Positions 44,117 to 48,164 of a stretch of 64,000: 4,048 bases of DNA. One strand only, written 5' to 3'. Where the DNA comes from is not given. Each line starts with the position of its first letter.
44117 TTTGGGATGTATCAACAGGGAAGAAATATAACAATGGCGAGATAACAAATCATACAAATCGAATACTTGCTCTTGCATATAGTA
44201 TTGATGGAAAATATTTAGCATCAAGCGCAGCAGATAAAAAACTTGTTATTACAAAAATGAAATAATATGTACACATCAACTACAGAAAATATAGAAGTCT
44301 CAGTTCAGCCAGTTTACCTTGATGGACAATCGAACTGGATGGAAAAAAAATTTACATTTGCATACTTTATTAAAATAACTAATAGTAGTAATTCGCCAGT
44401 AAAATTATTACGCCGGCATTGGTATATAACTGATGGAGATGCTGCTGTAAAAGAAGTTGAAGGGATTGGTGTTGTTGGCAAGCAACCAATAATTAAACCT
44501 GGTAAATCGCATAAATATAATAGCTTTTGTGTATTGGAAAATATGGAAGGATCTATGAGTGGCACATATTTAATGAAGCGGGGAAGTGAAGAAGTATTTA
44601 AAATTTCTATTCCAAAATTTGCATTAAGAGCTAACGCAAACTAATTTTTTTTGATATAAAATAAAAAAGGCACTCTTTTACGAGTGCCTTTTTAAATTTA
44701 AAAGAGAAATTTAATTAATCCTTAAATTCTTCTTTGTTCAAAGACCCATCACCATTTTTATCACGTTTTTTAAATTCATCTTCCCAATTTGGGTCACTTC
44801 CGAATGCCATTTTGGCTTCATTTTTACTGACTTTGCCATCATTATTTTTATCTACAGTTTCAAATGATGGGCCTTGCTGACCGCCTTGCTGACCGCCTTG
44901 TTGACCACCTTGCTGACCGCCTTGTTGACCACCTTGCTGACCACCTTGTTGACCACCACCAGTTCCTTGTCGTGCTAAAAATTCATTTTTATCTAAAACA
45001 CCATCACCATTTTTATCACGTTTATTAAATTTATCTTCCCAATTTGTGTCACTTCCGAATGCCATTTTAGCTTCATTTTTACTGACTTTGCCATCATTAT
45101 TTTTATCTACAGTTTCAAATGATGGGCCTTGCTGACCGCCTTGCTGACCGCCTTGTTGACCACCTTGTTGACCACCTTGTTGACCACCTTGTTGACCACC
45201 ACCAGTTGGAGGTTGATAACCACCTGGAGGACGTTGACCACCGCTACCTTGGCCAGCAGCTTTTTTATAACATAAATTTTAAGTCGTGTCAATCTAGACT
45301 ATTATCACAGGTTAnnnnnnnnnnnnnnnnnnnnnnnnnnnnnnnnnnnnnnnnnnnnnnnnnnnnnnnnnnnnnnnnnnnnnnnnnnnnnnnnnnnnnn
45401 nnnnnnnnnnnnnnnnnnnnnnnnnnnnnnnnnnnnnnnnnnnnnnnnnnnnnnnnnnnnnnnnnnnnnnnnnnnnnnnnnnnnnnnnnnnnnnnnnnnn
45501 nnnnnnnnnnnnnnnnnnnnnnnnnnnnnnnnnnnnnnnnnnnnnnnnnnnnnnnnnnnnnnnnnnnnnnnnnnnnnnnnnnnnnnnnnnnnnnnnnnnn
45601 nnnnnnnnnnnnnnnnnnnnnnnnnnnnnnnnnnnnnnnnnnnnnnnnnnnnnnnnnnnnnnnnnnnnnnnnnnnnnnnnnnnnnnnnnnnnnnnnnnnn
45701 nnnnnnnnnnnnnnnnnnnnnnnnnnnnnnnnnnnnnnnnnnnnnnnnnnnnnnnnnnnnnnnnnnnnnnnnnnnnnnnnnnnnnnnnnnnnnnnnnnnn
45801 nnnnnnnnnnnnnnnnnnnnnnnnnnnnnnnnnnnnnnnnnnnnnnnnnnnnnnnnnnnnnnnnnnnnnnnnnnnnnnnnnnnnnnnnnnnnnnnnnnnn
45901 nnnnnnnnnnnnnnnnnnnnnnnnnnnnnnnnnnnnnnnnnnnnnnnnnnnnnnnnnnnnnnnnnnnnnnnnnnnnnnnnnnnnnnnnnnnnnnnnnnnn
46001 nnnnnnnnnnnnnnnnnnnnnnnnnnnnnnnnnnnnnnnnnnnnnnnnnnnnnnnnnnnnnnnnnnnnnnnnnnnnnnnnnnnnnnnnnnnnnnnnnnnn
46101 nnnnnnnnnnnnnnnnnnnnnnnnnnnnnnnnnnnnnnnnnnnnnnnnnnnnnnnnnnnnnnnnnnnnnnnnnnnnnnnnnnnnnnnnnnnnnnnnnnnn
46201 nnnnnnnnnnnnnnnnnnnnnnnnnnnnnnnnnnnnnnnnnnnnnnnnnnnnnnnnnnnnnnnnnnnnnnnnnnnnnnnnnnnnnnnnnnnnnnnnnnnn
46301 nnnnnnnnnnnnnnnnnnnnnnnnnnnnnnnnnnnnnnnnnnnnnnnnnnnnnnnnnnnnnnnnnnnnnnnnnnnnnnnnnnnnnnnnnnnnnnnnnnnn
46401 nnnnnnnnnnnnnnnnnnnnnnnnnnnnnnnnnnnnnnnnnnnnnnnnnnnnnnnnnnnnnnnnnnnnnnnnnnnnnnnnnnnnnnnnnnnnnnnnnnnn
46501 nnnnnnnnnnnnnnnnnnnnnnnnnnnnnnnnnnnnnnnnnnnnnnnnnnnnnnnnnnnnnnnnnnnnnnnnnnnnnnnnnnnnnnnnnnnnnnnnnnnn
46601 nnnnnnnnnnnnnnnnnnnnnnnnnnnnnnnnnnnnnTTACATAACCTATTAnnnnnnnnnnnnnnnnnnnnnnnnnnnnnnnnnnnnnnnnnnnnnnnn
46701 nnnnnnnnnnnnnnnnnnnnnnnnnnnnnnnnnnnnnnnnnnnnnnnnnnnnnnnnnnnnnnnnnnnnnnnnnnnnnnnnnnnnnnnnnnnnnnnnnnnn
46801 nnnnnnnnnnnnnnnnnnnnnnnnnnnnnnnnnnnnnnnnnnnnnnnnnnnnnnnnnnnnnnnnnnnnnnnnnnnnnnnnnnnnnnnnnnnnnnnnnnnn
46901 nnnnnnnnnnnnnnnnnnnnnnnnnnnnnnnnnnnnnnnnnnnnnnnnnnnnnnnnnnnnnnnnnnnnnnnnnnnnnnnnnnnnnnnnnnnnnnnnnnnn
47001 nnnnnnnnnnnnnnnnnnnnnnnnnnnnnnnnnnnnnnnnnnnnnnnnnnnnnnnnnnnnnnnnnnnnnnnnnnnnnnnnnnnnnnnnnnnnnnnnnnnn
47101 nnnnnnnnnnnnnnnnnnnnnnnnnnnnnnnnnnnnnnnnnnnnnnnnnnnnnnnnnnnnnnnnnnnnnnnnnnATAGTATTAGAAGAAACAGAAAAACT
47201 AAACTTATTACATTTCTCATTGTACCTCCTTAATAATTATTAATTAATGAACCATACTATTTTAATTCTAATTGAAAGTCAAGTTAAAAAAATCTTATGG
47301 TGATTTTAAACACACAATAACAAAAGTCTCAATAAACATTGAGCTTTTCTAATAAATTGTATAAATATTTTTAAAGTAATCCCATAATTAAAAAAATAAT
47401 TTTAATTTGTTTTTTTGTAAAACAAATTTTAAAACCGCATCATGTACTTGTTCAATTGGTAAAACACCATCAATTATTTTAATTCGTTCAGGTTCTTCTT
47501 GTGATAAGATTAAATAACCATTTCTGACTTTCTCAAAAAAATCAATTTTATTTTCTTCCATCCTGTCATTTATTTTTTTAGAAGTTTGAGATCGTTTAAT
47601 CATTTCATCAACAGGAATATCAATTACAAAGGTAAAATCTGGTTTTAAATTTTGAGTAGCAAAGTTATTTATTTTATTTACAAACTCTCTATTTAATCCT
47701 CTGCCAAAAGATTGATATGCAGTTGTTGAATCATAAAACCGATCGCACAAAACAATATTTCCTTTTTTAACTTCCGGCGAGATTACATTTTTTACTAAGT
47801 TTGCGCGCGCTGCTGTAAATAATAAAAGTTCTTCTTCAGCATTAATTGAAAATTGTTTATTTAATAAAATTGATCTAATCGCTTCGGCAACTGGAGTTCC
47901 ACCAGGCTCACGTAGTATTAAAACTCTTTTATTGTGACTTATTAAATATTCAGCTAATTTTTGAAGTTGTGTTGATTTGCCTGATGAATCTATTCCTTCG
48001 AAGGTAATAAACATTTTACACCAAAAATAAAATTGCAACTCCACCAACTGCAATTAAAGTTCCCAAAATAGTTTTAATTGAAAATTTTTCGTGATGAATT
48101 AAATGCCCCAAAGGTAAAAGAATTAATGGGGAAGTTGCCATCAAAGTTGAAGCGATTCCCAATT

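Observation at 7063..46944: Two independent foreign segments share one architecture: cargo co-oriented inside a host ORF, junction at a single shared codon, no mobility genes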

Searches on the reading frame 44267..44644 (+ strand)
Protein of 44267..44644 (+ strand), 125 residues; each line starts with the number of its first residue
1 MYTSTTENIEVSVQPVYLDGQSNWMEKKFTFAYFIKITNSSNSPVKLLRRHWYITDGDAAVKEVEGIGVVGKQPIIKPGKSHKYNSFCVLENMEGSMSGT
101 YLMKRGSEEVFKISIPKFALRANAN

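Call 9: find_encoding_contigs(protein=window:44267-44644:+, flank=10000, max_places=6)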
Protein window:44267-44644:+ (125 aa): 3 contigs read that carry it; 2 places shown.
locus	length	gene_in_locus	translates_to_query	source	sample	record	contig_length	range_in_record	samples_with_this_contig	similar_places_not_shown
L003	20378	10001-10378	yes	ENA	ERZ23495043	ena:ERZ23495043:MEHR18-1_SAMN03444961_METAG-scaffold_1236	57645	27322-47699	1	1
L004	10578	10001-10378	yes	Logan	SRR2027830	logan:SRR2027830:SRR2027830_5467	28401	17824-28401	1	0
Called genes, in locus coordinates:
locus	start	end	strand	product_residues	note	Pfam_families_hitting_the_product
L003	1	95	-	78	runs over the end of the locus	PF00550:PP-binding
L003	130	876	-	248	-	PF00106:adh_short, PF08659:KR, PF23441:SDR (weak), PF13561:adh_short_C2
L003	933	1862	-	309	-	PF00698:Acyl_transf_1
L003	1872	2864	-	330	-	PF00108:Thiolase_N, PF08545:ACP_syn_III, PF08541:ACP_syn_III_C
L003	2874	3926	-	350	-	PF02504:FA_synthesis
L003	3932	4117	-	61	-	PF01783:Ribosomal_L32p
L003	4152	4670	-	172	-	PF02620:YceD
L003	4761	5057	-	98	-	PF11680:DUF3276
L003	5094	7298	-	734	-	PF07494:Reg_prop (faint), PF21544:PorZ_N_b_propeller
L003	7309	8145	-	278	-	PF02811:PHP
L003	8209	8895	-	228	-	PF00027:cNMP_binding, PF13545:HTH_Crp_2, PF00325:Crp (weak)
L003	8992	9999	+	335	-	PF24807:WD40_CDC20-Fz, PF25175:Beta-prop_WDR5, PF25174:Beta-prop_THOC3, PF24796:WDR55, PF24817:WD40_WDHD1_1st, PF23414:Beta-prop_EML_2, PF25391:WD40_Gbeta, PF23098:Beta-prop_NOL10_N, +42 more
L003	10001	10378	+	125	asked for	PF04379:DUF525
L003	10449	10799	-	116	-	-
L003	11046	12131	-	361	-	PF00365:PFK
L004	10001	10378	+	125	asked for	PF04379:DUF525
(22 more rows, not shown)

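Call 15: find_encoding_contigs(protein=window:44267-44644:+, flank=1500, max_places=10)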
Protein window:44267-44644:+ (125 aa): 2 contigs read that carry it; 2 places shown.
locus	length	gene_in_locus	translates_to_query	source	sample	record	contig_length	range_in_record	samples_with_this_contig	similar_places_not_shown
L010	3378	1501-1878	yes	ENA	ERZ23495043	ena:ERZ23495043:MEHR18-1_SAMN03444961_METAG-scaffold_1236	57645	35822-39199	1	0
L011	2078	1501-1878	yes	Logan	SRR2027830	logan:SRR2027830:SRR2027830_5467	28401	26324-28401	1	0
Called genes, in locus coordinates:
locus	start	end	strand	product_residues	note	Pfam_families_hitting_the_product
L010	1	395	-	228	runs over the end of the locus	PF00027:cNMP_binding, PF13545:HTH_Crp_2, PF00325:Crp (weak)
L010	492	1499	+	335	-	PF24807:WD40_CDC20-Fz, PF25175:Beta-prop_WDR5, PF25174:Beta-prop_THOC3, PF24796:WDR55, PF24817:WD40_WDHD1_1st, PF23414:Beta-prop_EML_2, PF25391:WD40_Gbeta, PF23098:Beta-prop_NOL10_N, +42 more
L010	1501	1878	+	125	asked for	PF04379:DUF525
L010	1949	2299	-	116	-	-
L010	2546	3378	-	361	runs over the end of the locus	PF00365:PFK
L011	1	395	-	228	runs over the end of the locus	PF00027:cNMP_binding, PF13545:HTH_Crp_2, PF00325:Crp (weak)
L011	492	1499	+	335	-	PF24807:WD40_CDC20-Fz, PF25175:Beta-prop_WDR5, PF25174:Beta-prop_THOC3, PF24796:WDR55, PF24817:WD40_WDHD1_1st, PF23414:Beta-prop_EML_2, PF25391:WD40_Gbeta, PF23098:Beta-prop_NOL10_N, +42 more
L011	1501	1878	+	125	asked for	PF04379:DUF525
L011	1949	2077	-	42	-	?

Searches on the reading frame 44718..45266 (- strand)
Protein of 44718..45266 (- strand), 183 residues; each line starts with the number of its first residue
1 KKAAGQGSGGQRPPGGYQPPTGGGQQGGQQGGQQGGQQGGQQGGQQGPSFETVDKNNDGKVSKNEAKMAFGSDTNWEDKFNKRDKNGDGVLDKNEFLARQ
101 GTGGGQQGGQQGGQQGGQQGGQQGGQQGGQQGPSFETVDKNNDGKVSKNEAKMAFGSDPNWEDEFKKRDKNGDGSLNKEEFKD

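Call 19: search_protein_families(library=pfam, proteins=[window:44718-45266:-], max_evalue=0.01)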
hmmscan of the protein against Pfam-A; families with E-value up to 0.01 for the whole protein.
window:44718-45266:- (183 aa): 6 families
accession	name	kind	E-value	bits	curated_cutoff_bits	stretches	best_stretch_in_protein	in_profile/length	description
PF00036.39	EF-hand_1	-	1.6e-17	62.1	25.4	4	50-70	6-26/29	EF hand domain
PF13202.12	EF-hand_5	-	1.5e-15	56.3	25.9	3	163-182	3-22/25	EF hand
PF13405.12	EF-hand_6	-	9.6e-13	47.1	25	0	50-70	6-26/30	EF-hand domain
PF13499.12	EF-hand_7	-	2.1e-11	44.4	30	2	134-182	7-63/67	EF-hand domain pair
PF13833.12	EF-hand_8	-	6.1e-06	26.3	28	0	165-183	31-49/54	EF-hand domain pair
PF10591.15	SPARC_Ca_bdg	-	0.0075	17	22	0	79-96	59-76/113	Secreted protein acidic and rich in cysteine Ca binding region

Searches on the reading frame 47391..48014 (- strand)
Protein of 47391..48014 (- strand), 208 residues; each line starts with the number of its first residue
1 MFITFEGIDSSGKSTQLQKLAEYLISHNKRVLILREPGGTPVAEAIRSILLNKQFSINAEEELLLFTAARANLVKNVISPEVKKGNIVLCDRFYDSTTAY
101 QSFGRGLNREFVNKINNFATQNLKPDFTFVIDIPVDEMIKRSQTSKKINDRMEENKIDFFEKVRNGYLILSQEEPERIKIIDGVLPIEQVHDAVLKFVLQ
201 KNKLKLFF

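Call 23: find_related_loci(query=window:47391-48014:-, collection=genome_contigs, flank=6000)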
Query window:47391-48014:- (208 aa) in genome_contigs; peptide patterns used: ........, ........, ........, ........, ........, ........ (x = any residue, [..] = any of these).
599 stretches matched a pattern (row limit reached: there are more); 534 encode a relative of the query (tblastn E <= 1e-3); the best 80 are kept; 80 distinct loci.
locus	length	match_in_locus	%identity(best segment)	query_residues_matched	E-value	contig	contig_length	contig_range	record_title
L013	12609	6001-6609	50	1-202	1e-66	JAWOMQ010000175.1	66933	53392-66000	MAG: Bacteroidota bacterium isolate bin_71 c_000001776817, whole genome shotgun sequence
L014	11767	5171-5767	51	1-198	9e-63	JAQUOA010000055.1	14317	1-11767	MAG: Bacteroidota bacterium isolate STD1_190 NODE_10719_length_14317_cov_9.822340_Sandtown_D1, whole genome shotgun sequ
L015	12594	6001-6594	53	1-200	6e-65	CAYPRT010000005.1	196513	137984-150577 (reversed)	MAG TPA_asm: uncultured Hyphomicrobiales bacterium isolate binchicken_co30_98 genome assembly, contig: NODE_80_length_19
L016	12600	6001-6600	52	1-202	2e-62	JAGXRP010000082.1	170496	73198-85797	MAG: Desulfobulbaceae bacterium isolate CROMO_A_116 c_000001130593, whole genome shotgun sequence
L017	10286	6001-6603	50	1-201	2e-62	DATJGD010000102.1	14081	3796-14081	MAG TPA_asm: Bacteroidota bacterium isolate SMAG_U15477 k141_918466, whole genome shotgun sequence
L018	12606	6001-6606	48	1-201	4e-62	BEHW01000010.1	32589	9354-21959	Bacterium HR20 DNA, contig: NODE_442_10, isolate: HRbin20, whole genome shotgun sequence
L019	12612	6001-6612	49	1-205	8e-62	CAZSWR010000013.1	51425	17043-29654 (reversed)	MAG TPA_asm: uncultured Hyphomicrobiales bacterium isolate SRP216815_co1_98 genome assembly, contig: NODE_705_length_514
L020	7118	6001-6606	50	1-201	1e-61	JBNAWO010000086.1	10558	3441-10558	MAG: Ignavibacteria bacterium isolate Kamch4342-D-MF-066 bin16.fa-86, whole genome shotgun sequence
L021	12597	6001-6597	49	1-198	1e-60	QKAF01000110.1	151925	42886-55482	MAG: Bacteroidetes bacterium isolate SZUA-365 scaffold_119, whole genome shotgun sequence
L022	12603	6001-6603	48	1-205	2e-60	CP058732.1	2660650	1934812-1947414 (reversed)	MAG: Candidatus Kapaibacterium sp. isolate Ch6 chromosome, complete genome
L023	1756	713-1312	49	1-201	4e-62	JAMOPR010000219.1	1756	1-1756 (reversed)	MAG: Desulfurobacteriaceae bacterium isolate 4559-240_metabat1_scaf2bin.055 4559-240_scaffold_40863_c1, whole genome sho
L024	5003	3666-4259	49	1-198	5e-60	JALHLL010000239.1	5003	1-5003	MAG: bacterium isolate Bin_11_3_sub c_000000052765, whole genome shotgun sequence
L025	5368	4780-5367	51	1-198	9e-60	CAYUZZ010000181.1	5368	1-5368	MAG TPA_asm: uncultured Hyphomicrobiales bacterium isolate SRP118108_co5_124 genome assembly, contig: NODE_20530_length_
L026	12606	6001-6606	49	1-201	2e-59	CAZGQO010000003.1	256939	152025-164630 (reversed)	MAG TPA_asm: uncultured Ignavibacteriaceae bacterium isolate binchicken_co30_104 genome assembly, contig: NODE_42_length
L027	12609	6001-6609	46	1-202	2e-59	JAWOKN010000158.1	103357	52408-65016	MAG: Bacteroidota bacterium isolate bin_159 c_000049195389, whole genome shotgun sequence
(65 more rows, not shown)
